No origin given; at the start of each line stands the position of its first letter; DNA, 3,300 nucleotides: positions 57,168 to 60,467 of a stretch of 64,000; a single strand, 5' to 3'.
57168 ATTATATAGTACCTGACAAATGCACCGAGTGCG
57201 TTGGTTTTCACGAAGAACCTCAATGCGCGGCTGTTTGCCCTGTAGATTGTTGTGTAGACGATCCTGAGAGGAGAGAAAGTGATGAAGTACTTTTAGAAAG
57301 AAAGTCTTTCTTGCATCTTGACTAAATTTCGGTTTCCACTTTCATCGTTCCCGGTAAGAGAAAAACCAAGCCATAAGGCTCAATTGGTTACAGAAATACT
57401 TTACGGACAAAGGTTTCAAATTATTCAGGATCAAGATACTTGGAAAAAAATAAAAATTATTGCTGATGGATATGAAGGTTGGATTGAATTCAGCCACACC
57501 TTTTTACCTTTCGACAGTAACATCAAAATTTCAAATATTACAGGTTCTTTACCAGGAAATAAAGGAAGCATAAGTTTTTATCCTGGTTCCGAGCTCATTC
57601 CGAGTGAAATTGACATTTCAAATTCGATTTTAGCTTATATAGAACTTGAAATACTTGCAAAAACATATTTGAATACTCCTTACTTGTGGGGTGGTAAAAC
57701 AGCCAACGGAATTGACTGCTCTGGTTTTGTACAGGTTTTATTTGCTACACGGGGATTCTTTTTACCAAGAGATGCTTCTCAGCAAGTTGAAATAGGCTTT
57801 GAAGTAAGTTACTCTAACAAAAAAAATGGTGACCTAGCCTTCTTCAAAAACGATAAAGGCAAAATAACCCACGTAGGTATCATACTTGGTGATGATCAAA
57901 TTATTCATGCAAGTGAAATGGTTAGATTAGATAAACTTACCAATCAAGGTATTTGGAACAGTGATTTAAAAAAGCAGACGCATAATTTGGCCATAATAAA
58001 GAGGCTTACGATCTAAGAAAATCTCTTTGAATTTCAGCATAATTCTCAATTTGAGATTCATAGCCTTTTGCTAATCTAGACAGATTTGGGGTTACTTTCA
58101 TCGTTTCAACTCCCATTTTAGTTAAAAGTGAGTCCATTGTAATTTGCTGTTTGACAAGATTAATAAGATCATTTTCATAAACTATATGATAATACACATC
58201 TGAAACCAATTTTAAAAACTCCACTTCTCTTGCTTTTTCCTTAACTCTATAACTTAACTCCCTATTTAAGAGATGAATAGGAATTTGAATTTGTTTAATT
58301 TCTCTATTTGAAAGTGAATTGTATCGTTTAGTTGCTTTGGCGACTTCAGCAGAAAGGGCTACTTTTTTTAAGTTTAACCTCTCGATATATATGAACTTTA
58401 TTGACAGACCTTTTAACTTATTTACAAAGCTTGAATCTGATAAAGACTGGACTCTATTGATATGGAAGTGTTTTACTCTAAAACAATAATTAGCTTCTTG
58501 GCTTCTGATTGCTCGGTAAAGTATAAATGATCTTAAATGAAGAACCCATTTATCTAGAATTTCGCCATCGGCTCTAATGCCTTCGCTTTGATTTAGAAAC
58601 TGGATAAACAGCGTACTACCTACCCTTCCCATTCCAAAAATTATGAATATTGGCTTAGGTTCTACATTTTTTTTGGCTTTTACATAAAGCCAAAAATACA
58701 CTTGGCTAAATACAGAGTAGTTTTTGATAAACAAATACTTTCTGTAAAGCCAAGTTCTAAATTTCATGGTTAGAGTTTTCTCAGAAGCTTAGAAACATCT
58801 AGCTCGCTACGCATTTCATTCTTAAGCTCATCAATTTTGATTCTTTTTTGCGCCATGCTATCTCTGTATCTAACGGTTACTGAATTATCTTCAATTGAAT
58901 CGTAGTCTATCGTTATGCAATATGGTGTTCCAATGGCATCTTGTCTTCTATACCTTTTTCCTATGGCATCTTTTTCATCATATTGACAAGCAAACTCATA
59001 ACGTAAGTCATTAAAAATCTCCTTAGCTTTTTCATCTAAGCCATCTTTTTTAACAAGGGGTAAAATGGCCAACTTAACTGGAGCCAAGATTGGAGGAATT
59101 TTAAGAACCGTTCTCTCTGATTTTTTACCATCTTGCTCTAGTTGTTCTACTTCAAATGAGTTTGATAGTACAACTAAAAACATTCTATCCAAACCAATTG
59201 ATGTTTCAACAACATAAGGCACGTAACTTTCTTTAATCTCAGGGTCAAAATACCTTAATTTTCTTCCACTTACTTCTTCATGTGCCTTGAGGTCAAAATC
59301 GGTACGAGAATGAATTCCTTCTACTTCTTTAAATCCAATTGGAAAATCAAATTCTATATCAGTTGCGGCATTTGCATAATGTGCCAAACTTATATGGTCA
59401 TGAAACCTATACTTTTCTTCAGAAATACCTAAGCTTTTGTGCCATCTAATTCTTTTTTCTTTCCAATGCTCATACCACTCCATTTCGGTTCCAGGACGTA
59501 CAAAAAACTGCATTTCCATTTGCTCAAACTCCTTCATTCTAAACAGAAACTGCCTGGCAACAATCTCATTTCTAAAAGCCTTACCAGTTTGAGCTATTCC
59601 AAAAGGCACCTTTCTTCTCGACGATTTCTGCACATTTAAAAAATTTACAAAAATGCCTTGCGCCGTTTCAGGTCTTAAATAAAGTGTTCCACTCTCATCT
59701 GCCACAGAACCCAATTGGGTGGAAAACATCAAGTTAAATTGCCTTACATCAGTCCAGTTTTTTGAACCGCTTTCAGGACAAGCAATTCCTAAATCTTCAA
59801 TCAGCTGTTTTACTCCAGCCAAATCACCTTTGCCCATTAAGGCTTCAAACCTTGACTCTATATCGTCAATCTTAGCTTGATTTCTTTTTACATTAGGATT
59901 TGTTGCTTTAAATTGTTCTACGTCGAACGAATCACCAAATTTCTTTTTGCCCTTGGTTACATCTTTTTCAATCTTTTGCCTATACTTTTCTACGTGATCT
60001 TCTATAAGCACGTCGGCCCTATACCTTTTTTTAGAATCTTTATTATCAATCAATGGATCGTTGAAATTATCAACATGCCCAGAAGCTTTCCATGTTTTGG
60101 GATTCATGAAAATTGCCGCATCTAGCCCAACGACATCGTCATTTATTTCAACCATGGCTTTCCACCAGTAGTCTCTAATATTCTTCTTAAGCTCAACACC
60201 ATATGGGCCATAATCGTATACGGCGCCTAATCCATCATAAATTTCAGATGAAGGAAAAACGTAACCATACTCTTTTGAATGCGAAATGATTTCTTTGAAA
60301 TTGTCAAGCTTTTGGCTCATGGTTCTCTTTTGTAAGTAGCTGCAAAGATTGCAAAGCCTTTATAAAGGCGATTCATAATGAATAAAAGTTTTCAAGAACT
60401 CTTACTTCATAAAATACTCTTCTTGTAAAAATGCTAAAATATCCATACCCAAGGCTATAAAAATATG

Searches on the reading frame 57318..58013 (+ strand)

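Call 17: search_protein_families(library=pfam, proteins=[window:57318-58013:+], max_evalue=0.001)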
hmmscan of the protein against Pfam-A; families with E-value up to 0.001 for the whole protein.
window:57318-58013:+ (232 aa): 4 families
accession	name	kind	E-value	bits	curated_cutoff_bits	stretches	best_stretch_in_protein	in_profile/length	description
PF00877.26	NLPC_P60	-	1e-25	90.2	23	1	120-211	2-95/105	NlpC/P60 family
PF18348.7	SH3_16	-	2.3e-10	40.5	25.8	1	13-57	1-45/49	Bacterial dipeptidyl-peptidase Sh3 domain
PF08239.17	SH3_3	-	4.5e-10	40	27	1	13-56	5-48/54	Bacterial SH3 domain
PF06347.19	SH3_4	-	0.00057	20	24.1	1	12-57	6-50/56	Bacterial SH3 domain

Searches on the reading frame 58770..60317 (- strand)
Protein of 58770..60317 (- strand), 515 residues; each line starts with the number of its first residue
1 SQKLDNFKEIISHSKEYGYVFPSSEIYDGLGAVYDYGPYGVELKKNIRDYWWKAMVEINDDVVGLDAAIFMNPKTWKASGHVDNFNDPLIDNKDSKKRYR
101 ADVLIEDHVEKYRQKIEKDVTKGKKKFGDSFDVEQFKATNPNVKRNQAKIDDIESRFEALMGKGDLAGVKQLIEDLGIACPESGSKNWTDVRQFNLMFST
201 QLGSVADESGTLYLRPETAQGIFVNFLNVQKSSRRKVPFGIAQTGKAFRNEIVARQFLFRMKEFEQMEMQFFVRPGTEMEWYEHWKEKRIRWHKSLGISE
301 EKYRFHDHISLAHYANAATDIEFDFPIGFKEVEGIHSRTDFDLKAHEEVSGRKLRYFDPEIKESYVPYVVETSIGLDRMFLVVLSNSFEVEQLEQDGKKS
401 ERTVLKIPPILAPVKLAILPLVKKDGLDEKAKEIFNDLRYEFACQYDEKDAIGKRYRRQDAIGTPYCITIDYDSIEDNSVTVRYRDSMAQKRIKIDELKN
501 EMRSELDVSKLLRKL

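Call 25: search_protein_families(library=ncbifam, proteins=[window:58770-60317:-], max_evalue=0.00001)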
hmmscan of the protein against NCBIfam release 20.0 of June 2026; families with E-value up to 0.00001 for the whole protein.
window:58770-60317:- (515 aa): 10 families
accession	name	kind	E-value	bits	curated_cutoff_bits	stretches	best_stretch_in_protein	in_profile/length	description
NF003211.1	PRK04173.1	equivalog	8.5e-198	657.8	312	1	8-500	2-452/454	glycine--tRNA ligase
TIGR00389.1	glyS_dimeric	equivalog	1.2e-148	496.2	243.3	3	8-292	4-238/565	glycine--tRNA ligase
NF011484.0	PRK14894.1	equivalog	4.3e-129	431.1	1050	3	179-391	106-336/539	glycine--tRNA ligase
TIGR00418.1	thrS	equivalog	4.1e-13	49.1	383.65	1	401-505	460-564/565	threonine--tRNA ligase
TIGR00408.1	proS_fam_I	equivalog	8.7e-12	44.7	437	1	404-507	273-382/475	proline--tRNA ligase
NF008979.1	PRK12325.1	exception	5.2e-10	38.8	550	1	407-502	338-436/437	proline--tRNA ligase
NF006625.0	PRK09194.1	equivalog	7.5e-10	38.3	558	0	402-501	456-557/559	proline--tRNA ligase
NF003068.0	PRK03991.1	equivalog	1.4e-09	36.9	484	1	368-507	460-593/613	threonine--tRNA ligase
TIGR00409.1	proS_fam_II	equivalog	5.2e-09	35.5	306.7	1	407-502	467-565/568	proline--tRNA ligase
NF011500.0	PRK14938.1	equivalog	2.2e-07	30.2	362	1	405-508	266-369/387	Ser-tRNA(Thr) hydrolase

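Call 58: find_homologous_proteins(query=window:58770-60317:-, max_evalue=1e-100)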
Query window:58770-60317:- (515 aa): 8000 proteins with E <= 1e-100 among 8000 candidates; the best 120 are listed.
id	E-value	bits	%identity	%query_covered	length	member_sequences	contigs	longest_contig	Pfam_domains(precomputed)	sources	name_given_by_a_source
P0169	0.0e+0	1171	100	100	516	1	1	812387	PF03129.26,PF00587.31,PF28494.1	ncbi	ncbi:MAG: glycine--tRNA ligase [Bacteroidia bacterium]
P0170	0.0e+0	1119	95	100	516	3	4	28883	PF03129.26,PF00587.31,PF28494.1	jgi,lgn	jgi:glycyl-tRNA synthetase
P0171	0.0e+0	1115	94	100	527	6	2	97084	PF03129.26,PF00587.31,PF28494.1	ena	-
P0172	0.0e+0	1106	93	100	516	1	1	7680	PF03129.26,PF00587.31,PF28494.1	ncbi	ncbi:MAG: glycine--tRNA ligase [Bacteroidia bacterium]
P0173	0.0e+0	1030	86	100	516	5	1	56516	PF03129.26,PF00587.31,PF28494.1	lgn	-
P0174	0.0e+0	1018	84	100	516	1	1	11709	PF03129.26,PF00587.31,PF28494.1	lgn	-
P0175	0.0e+0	1016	85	100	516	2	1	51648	PF03129.26,PF00587.31,PF28494.1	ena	-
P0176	0.0e+0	1015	84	100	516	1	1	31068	PF03129.26,PF00587.31,PF28494.1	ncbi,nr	ncbi:glycine--tRNA ligase [bacterium]|nr:glycine--tRNA ligase [bacterium]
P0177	1.6e-295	999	83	100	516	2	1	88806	PF03129.26,PF00587.31,PF28494.1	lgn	-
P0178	8.7e-287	970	81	97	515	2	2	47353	PF03129.26,PF00587.31,PF28494.1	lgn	-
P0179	1.7e-284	962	79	99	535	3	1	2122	PF03129.26,PF00587.31,PF28494.1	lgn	-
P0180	5.3e-283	957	80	100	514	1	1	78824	PF03129.26,PF00587.31,PF28494.1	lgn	-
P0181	2.2e-281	952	81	99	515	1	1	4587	PF03129.26,PF00587.31,PF28494.1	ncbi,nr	ncbi:MAG: glycine--tRNA ligase [Bacteroidetes bacterium]|nr:glycine--tRNA ligase [Bacteroidota bacte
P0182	2.3e-277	939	-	-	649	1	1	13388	PF03129.26,PF00587.31,PF28494.1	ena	-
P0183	3.5e-268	908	76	100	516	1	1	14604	PF03129.26,PF00587.31,PF28494.1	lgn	-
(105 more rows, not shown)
